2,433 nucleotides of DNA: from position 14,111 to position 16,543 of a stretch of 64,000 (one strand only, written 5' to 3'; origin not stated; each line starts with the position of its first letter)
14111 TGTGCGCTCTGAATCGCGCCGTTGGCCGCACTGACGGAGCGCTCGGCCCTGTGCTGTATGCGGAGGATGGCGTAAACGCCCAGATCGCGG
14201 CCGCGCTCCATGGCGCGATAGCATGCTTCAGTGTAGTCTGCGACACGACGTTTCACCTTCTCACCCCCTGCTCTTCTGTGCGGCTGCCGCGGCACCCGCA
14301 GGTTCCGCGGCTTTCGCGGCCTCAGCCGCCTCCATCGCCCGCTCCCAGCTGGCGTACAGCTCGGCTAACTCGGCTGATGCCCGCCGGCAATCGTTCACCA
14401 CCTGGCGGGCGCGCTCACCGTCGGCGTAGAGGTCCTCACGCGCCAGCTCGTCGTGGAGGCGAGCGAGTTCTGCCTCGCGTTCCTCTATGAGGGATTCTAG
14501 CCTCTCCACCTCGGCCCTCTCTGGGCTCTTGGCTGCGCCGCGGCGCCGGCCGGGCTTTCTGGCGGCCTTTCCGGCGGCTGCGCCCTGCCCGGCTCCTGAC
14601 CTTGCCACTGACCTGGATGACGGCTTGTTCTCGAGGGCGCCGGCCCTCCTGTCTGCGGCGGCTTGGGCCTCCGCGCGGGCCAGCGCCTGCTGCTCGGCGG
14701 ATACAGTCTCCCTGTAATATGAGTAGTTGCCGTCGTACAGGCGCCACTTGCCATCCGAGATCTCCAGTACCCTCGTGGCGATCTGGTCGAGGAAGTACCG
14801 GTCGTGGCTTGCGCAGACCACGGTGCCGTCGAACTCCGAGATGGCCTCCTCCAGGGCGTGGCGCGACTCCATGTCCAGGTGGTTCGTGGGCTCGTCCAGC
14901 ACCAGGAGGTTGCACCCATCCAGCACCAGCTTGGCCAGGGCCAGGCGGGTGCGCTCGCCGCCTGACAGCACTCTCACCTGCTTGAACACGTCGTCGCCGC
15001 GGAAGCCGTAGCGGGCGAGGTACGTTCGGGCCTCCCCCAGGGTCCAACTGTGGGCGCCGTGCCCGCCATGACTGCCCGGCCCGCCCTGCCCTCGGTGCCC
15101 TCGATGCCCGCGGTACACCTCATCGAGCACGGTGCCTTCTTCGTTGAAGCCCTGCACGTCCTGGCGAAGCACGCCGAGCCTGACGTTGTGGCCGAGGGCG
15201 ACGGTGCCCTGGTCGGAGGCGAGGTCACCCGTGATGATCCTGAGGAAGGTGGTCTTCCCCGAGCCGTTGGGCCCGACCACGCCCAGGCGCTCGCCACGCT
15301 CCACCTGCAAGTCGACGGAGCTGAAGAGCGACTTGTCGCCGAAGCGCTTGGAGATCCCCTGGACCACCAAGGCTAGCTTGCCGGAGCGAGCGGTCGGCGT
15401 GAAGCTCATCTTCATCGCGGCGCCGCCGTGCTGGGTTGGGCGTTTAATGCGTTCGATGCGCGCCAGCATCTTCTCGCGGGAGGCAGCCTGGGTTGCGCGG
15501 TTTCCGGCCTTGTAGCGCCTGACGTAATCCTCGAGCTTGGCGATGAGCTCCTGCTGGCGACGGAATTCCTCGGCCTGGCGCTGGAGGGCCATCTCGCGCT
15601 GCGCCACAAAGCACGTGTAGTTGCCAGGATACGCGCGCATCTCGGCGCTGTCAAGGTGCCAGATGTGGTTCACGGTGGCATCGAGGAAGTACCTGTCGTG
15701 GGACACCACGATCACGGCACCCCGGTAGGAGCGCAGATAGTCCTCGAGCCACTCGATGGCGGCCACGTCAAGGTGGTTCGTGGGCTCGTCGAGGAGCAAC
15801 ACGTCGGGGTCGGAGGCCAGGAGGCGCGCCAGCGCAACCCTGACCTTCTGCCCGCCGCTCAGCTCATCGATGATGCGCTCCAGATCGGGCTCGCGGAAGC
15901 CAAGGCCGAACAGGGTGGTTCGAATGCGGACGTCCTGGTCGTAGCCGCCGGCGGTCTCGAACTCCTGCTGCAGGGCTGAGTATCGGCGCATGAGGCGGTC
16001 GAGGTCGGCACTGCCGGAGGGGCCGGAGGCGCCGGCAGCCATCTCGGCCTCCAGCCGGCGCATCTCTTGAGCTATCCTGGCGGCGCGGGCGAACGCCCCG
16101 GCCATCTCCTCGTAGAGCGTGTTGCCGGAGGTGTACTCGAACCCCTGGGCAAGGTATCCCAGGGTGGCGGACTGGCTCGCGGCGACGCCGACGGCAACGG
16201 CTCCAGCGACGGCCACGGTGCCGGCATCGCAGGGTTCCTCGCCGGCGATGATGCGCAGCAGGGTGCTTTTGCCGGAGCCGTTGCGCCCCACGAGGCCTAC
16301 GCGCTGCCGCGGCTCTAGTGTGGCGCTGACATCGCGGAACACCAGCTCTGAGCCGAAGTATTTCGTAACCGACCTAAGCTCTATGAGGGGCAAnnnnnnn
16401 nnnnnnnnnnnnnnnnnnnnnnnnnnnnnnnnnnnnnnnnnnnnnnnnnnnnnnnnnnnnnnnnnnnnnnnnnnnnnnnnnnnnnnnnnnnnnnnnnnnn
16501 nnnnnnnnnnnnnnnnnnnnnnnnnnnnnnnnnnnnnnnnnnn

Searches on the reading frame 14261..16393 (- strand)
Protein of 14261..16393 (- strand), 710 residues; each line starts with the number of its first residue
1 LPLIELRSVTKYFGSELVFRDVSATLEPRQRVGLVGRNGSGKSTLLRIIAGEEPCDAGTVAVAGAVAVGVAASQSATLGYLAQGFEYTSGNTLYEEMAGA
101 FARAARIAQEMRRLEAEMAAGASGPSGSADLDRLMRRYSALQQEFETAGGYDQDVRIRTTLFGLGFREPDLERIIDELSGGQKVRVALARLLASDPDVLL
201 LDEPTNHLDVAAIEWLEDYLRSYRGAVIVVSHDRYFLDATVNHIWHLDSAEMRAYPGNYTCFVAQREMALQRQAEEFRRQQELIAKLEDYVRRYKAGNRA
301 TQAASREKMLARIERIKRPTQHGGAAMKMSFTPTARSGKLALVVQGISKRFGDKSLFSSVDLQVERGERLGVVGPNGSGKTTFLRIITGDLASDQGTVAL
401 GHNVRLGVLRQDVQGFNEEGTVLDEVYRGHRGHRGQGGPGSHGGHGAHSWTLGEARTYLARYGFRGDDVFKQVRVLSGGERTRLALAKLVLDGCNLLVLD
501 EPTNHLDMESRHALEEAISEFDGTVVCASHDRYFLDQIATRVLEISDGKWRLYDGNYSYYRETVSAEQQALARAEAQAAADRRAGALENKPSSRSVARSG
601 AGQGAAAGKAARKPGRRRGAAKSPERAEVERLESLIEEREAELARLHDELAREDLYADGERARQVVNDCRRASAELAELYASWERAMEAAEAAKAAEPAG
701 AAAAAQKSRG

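Call 17: search_protein_families(library=pfam, proteins=[window:14261-16393:-])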
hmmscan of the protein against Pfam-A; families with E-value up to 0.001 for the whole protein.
window:14261-16393:- (710 aa): 14 families
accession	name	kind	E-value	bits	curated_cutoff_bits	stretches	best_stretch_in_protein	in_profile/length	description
PF00005.33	ABC_tran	-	2.1e-53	181.1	25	2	20-206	2-137/137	ABC transporter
PF12848.13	ABC_tran_Xtn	-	5.4e-25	87.7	25.9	1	245-321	1-78/85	ABC transporter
PF13304.12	AAA_21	-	7.5e-22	79.2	27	1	133-238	188-304/304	AAA domain, putative AbiEii toxin, Type IV TA system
PF02463.25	SMC_N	-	3.9e-14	53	40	0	177-239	136-204/220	RecF/RecN/SMC N terminal domain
PF16326.10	ABC_tran_CTD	-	1.7e-08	35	32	1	625-684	6-65/69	ABC transporter C-terminal domain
PF13555.12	AAA_29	-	1.9e-07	31.2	27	0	19-46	12-39/61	P-loop containing region of AAA domain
PF13476.12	AAA_23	-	1e-06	30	27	0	372-388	24-40/201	AAA domain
PF25199.1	nSTAND_NTPase5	-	1.9e-05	25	34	0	370-398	44-73/145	Novel STAND NTPase 5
PF05729.18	NACHT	-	2.8e-05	24.4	26.7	0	372-395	5-28/167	NACHT domain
PF13175.12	AAA_15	-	5.6e-05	23.4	32.1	0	34-49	28-43/374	AAA ATPase domain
PF24389.1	ORC-CDC6-like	-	0.00051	19.3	27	0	372-389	37-54/571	ORC-CDC6-like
PF00004.35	AAA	-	0.00053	20.9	21.2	0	34-68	3-35/131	ATPase family associated with various cellular activities (AAA)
PF13604.12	AAA_30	-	0.00076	19.7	27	0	371-398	22-49/191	AAA domain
PF01926.29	MMR_HSR1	-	0.00091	19.8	21.9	0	31-52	1-22/113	50S ribosome-binding GTPase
